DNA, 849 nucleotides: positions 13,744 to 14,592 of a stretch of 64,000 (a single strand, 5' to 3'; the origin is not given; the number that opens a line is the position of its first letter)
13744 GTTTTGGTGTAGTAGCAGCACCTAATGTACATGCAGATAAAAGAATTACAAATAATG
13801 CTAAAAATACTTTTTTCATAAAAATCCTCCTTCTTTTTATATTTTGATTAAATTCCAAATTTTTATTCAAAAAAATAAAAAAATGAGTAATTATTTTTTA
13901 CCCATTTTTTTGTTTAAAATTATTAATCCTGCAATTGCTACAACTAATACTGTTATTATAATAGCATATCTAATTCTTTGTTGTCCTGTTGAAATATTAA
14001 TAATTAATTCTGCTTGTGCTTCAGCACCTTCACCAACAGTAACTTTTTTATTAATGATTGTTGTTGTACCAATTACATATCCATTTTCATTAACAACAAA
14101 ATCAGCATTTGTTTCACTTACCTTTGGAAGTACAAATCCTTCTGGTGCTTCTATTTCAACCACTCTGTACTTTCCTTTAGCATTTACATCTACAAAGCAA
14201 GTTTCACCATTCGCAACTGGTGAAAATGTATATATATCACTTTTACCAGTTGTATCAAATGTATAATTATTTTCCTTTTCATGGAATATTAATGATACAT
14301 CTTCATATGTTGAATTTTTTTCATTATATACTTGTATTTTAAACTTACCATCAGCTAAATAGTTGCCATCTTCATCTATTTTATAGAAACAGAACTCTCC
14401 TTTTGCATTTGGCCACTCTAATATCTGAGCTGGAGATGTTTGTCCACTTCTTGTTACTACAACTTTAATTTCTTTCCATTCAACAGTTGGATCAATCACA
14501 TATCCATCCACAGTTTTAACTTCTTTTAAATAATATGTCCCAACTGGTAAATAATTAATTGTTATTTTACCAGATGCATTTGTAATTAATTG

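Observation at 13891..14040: Non-LPXTG sorting-signal-like C-terminus shared by two SpaA/CnaB-type proteins (locus A copy)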

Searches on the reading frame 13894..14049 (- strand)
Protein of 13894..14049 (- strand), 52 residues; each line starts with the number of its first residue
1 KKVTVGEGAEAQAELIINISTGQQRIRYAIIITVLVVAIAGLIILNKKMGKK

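Call 10: search_protein_families(library=ncbifam, proteins=[window:13894-14049:-], max_evalue=10)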
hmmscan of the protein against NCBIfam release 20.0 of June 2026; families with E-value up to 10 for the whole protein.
seq(52 aa): 0 families
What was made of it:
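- Closest known: Class E sortase signal LAXTG and pilin signals such as IPQTG/YPRTG/QVPTG. Different: NCBIfam's boutique sortase-signal models gave no hit (call 10).
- No curated model matches locus A (call 10).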

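Call 11: search_protein_families(library=pfam, proteins=[window:13894-14049:-], max_evalue=10)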
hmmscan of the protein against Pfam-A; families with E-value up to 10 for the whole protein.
seq(52 aa): 0 families

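Call 37: search_protein_representatives(alignment_id=A2)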
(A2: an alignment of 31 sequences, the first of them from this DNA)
Query: 31 sequences, 43 profile positions. Proteins with E-value up to 0.001 (for the whole library): 199; up to 1e-10: 73; up to 1e-30: 0. The best 150 are listed.
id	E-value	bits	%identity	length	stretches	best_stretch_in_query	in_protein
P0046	2.7e-17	78.1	-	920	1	1-43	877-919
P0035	4.0e-17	77.5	-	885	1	1-43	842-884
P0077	1.2e-16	76.0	-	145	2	1-43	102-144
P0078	1.7e-16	75.5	-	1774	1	1-42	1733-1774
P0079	4.1e-16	74.3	-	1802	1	2-43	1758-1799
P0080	6.5e-16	73.6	-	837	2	1-43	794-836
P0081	2.3e-15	71.9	-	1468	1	2-42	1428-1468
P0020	2.7e-15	71.7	-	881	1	1-43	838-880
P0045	3.2e-15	71.4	-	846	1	1-43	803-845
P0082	7.8e-15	70.2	-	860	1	1-42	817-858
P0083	8.3e-15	70.1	-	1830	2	2-42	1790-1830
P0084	9.6e-15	69.9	-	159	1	1-43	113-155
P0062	1.1e-14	69.7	-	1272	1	1-43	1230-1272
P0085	1.2e-14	69.6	-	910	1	1-43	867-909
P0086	1.3e-14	69.4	-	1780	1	2-42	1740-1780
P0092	3.0e-14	68.3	-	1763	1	1-42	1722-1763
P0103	1.0e-13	66.6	-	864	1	2-43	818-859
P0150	8.3e-10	54.1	-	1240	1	2-42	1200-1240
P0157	1.6e-09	53.2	-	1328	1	1-42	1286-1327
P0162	7.7e-09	51.0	-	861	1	1-42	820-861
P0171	4.0e-08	48.7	-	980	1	1-43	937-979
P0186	3.9e-07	45.5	-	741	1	1-43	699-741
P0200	1.5e-06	43.7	-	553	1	11-43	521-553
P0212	5.9e-06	41.8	-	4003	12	1-14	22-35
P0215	9.7e-06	41.1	-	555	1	1-42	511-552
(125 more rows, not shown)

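Call 39: find_encoding_contigs(protein=P0200, flank=10000, max_places=3)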
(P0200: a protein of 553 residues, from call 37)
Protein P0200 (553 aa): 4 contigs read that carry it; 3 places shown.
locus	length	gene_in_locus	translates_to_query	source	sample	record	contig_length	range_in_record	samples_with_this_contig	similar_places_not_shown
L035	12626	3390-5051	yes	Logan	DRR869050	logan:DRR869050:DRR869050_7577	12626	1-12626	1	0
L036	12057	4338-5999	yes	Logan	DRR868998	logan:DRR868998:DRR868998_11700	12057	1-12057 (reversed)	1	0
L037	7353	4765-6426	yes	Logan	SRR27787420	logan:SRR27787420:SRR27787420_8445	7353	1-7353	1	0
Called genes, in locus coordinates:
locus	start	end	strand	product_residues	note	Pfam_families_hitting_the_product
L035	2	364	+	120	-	?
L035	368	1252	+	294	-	PF00483:NTP_transferase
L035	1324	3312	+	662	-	PF22745:Nlig-Ia, PF01653:DNA_ligase_aden, PF03120:OB_DNA_ligase, PF00633:HHH (faint), PF12826:HHH_2, PF14520:HHH_5 (weak), PF00533:BRCT, PF12738:PTCB-BRCT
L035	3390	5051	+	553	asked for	PF12733:Cadherin-like, PF00746:Gram_pos_anchor (faint)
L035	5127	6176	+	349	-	PF00535:Glycos_transf_2, PF10111:Glyco_tranf_2_2, PF13641:Glyco_tranf_2_3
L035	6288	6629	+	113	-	PF01245:Ribosomal_L19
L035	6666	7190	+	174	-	PF10502:Peptidase_S26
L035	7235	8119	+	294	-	PF00149:Metallophos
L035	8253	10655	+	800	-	PF08937:ThsB_TIR (faint), PF13676:TIR_2, PF04053:B-prop_COPA_B_2nd, PF23586:Beta-prop_NWD2_C (faint), PF24796:WDR55 (faint), PF25174:Beta-prop_THOC3, PF23381:Beta-prop_IFT122_1st (weak), PF23414:Beta-prop_EML_2 (weak), +4 more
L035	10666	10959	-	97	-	-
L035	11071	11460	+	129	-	-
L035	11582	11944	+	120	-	PF13240:Zn_Ribbon_1 (weak)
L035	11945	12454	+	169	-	PF04167:DUF402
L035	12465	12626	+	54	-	?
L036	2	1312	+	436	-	?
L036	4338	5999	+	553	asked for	PF12733:Cadherin-like, PF00746:Gram_pos_anchor (faint)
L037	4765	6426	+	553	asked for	PF12733:Cadherin-like, PF00746:Gram_pos_anchor (faint)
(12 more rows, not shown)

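Call 40: find_related_loci(query=A2, collection=metagenome_contigs, flank=10000)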
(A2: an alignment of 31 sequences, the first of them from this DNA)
Query A2 (44 aa) in metagenome_contigs; peptide patterns used: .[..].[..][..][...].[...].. (x = any residue, [..] = any of these).
103 stretches matched a pattern; 75 encode a relative of the query (tblastn E <= 1e-3); 75 distinct loci.
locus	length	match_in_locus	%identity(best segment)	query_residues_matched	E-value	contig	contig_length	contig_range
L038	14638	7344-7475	100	1-44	4e-23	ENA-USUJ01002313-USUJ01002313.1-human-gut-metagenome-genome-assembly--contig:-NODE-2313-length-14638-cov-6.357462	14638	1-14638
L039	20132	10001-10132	100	1-44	4e-23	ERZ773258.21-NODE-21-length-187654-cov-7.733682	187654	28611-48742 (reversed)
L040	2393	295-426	100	1-44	4e-23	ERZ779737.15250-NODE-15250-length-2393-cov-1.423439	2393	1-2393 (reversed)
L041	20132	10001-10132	100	1-44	4e-23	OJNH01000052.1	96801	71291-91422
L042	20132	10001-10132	100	1-44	3e-23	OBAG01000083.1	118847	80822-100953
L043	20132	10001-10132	100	1-44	4e-23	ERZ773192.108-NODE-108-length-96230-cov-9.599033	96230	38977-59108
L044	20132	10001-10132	98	1-44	2e-22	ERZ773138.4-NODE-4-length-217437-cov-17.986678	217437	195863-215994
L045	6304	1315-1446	100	1-44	5e-22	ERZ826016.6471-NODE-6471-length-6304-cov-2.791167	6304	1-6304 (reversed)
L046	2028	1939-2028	100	1-30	2e-13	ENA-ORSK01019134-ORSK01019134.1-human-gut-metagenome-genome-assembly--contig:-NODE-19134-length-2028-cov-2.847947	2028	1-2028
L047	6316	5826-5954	58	1-43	7e-12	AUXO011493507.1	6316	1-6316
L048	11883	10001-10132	73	1-44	2e-11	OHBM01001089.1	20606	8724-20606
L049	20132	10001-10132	73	1-44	2e-11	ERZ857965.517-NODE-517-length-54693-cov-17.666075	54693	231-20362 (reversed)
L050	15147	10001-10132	73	1-44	2e-11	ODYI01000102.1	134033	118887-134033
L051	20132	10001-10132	75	1-44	3e-11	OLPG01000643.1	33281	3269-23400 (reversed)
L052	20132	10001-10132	68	1-44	6e-11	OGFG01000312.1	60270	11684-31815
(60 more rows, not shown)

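Call 52: find_encoding_contigs(protein=P0162, flank=10000, max_places=2)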
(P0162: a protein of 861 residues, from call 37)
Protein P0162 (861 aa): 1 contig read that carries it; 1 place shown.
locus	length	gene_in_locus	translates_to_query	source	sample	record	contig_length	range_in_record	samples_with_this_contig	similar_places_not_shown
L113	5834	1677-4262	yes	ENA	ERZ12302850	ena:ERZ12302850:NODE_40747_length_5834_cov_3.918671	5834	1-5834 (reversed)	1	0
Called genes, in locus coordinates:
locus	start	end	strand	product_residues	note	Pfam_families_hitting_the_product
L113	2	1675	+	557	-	?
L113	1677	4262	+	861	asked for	PF17802:SpaA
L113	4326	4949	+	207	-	-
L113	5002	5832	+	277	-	?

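Call 53: find_encoding_contigs(protein=P0150, flank=10000, max_places=2)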
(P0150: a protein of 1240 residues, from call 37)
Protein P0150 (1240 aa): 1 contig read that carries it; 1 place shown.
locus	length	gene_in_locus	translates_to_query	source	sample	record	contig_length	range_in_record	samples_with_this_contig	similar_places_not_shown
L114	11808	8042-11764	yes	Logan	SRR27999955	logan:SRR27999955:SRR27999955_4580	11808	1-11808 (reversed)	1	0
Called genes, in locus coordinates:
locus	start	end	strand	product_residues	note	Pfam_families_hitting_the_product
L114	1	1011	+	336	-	?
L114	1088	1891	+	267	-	PF04055:Radical_SAM, PF13186:SPASM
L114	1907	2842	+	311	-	PF01544:CorA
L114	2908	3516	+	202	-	PF25087:GMPPB_C (faint), PF00132:Hexapep (weak)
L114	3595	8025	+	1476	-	PF17210:SdrD_B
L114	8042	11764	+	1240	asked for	PF17802:SpaA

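Call 54: find_encoding_contigs(protein=P0215, flank=10000, max_places=2)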
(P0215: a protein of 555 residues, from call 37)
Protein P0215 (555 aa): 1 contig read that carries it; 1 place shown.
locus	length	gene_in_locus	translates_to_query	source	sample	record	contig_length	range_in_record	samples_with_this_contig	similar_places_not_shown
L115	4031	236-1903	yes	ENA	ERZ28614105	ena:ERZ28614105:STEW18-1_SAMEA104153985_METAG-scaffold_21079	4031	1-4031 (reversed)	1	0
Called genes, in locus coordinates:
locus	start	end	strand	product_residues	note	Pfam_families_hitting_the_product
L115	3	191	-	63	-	?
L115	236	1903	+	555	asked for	-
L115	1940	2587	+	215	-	PF02224:Cytidylate_kin, PF13189:Cytidylate_kin2, PF13238:AAA_18, PF13671:AAA_33 (faint), PF01202:SKI (faint), PF13207:AAA_17 (weak)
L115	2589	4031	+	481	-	?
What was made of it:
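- P0215 (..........) has no SdrD_B gene beside it (call 54).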

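Call 66: search_protein_families(library=pfam, proteins=[P0200, P0215, P0162, P0150, P0186, P0171, P0157, P0092, P0103], max_evalue=0.001)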
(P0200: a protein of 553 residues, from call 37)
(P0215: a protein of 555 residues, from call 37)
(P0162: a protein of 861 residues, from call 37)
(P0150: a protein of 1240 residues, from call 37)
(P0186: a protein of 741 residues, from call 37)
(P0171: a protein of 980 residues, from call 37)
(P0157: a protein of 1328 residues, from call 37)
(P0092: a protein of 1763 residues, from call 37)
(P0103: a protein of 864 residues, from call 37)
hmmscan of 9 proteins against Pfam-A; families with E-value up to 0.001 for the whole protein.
P0200 (553 aa): 2 families
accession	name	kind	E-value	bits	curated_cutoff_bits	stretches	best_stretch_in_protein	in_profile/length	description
PF12733.13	Cadherin-like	-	2.6e-28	98.7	24.2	3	270-352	1-89/89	Cadherin-like beta sandwich domain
PF00746.26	Gram_pos_anchor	-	2e-05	24.9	20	1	520-550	9-39/43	LPXTG cell wall anchor motif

P0215 (555 aa): 0 families

P0162 (861 aa): 2 families
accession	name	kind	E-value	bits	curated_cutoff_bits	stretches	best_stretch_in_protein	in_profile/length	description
PF17802.7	SpaA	-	1e-31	109.4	23.1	4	590-681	12-86/91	Prealbumin-like fold domain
PF07495.19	Y_Y_Y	-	8e-05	22.9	26.6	0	747-776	12-42/65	Y_Y_Y domain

P0150 (1240 aa): 1 family
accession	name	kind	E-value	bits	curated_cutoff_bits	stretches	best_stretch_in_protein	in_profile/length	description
PF17802.7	SpaA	-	1.9e-47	159.8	23.1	5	1078-1170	4-75/91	Prealbumin-like fold domain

P0186 (741 aa): 2 families
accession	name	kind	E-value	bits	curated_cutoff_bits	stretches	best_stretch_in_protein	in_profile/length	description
PF17802.7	SpaA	-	1.1e-33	115.7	23.1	3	352-431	2-81/91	Prealbumin-like fold domain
PF22021.2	RbmA-like_FnIII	-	0.00071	19.9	27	0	533-585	36-87/111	RbmA-like, FnIII domain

P0171 (980 aa): 2 families
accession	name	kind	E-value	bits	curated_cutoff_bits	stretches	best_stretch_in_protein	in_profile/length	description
PF17802.7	SpaA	-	1.4e-47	160.2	23.1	5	577-662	2-70/91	Prealbumin-like fold domain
PF08341.16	TED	-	1.5e-06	29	22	1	82-214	2-101/102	Thioester domain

P0157 (1328 aa): 1 family
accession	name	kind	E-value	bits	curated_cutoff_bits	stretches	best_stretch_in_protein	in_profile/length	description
PF01841.26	Transglut_core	-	4.1e-10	40.3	23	1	175-261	10-107/108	Transglutaminase-like superfamily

P0092 (1763 aa): 1 family
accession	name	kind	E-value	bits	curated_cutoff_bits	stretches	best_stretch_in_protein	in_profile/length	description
PF17802.7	SpaA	-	3.2e-52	175.1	23.1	5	722-798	3-81/91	Prealbumin-like fold domain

P0103 (864 aa): 2 families
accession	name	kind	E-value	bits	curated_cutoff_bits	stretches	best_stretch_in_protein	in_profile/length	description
PF17802.7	SpaA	-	3.9e-35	120.3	23.1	4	572-657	3-70/91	Prealbumin-like fold domain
PF23193.1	NOMO_3rd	-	0.00048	20.6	27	0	579-646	11-85/120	NOMO third transthyretin-like domain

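Call 67: find_encoding_contigs(protein=P0157, flank=10000, max_places=2)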
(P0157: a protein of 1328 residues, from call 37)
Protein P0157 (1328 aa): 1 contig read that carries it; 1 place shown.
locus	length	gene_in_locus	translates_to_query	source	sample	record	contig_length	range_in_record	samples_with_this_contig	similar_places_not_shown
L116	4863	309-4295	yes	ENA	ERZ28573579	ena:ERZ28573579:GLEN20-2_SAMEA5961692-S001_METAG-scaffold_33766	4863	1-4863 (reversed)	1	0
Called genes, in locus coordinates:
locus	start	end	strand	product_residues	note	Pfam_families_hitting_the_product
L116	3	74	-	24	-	?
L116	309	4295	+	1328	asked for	PF01841:Transglut_core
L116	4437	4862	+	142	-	?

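Call 68: find_encoding_contigs(protein=P0171, flank=10000, max_places=2)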
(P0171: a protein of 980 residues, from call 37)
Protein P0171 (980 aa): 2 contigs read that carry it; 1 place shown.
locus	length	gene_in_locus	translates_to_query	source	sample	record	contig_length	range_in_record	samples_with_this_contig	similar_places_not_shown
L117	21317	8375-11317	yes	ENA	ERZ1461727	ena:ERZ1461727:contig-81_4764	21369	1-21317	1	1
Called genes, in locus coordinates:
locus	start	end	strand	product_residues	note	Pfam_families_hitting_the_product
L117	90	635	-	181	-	PF04011:LemA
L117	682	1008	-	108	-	PF09671:Spore_GerQ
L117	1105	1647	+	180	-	PF00210:Ferritin (faint), PF02915:Rubrerythrin, PF21349:RUBY_RBDX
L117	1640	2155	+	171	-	PF00588:SpoU_methylase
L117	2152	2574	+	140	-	-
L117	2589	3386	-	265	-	PF02673:BacA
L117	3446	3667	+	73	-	PF26135:YuzI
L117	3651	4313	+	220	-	-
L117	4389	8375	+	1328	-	PF17210:SdrD_B (weak)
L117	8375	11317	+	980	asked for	PF17802:SpaA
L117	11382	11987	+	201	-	-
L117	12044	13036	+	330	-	PF00768:Peptidase_S11, PF13354:Beta-lactamase2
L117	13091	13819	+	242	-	PF01479:S4, PF00849:PseudoU_synth_2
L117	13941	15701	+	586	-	PF00664:ABC_membrane, PF02463:SMC_N, PF00005:ABC_tran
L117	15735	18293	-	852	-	PF00133:tRNA-synt_1, PF01406:tRNA-synt_1e (faint), PF09334:tRNA-synt_1g, PF13603:tRNA-synt_1_2 (faint), PF09334:tRNA-synt_1g, PF00133:tRNA-synt_1, PF08264:Anticodon_1, PF10458:Val_tRNA-synt_C (faint)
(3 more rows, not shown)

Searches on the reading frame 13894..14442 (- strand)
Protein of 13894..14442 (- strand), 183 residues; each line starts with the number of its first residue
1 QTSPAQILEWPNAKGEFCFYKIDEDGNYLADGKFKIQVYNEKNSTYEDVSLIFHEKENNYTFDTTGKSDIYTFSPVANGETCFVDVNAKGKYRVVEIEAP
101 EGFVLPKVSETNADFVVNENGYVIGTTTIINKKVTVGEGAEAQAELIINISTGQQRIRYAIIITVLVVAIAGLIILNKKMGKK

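Call 63: predict_structure(alignment_id=A3)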
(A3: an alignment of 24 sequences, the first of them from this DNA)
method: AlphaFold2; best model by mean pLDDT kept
length: 183 residues; sequences in the alignment: 24
mean_pLDDT: 78.0   pTM: 0.61
mean pLDDT of the five models: 78.0, 75.8, 75.7, 73.1, 72.7
residues with pLDDT >= 90: 61; 70-90: 80; 50-70: 14; < 50: 28
segments of 3 or more residues with pLDDT < 50: 1-9, 137-154
pLDDT, mean of each block of 10 residues (from residue 1): 43 81 86 93 93 93 88 89 90 90 75 84 83 58 36 53 88 86 60
secondary structure, 60 per line:
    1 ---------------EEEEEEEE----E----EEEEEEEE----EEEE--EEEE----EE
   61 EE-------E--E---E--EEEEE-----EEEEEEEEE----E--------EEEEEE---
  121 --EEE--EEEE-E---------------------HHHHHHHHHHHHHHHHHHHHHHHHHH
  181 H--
elements in order: E16-23 E33-40 E45-48 E51-54 E59-62 E80-84 E90-98 E112-117 E123-125 E128-131 H155-181
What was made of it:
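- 13999..14013 (-): Upstream conserved element A-E-L-I-I (residues 834-838). Family consensus is A-E-[LF]-[IV]-[IV]. AF2 places the element in a low-confidence, unstructured linker (call 63).
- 13966..13983 (-): Post-motif spacer Q-Q-R-I-R-Y (residues 844-849). Family consensus is Q-x-x-[IV]-[KR]-Y. The AF2 helix begins here (call 63).
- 13915..13965 (-): Hydrophobic membrane-spanning segment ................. (residues 850-866). AF2 models one helix over model residues 155-181 with pLDDT of about 86-88 (call 63).
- AF2 puts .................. in a pLDDT<50 segment without secondary structure, between the last SpaA domain and the helix (call 63). The motif lies in an unstructured linker with no obvious structural role (call 63). 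The element is only 7 residues, lies in a region AF2 leaves disordered (call 63), and sits about 10 residues from the membrane.
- Tried and rejected: AF2 ends the domain at ...TTIINKK and leaves residues 827-844 unstructured (call 63).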
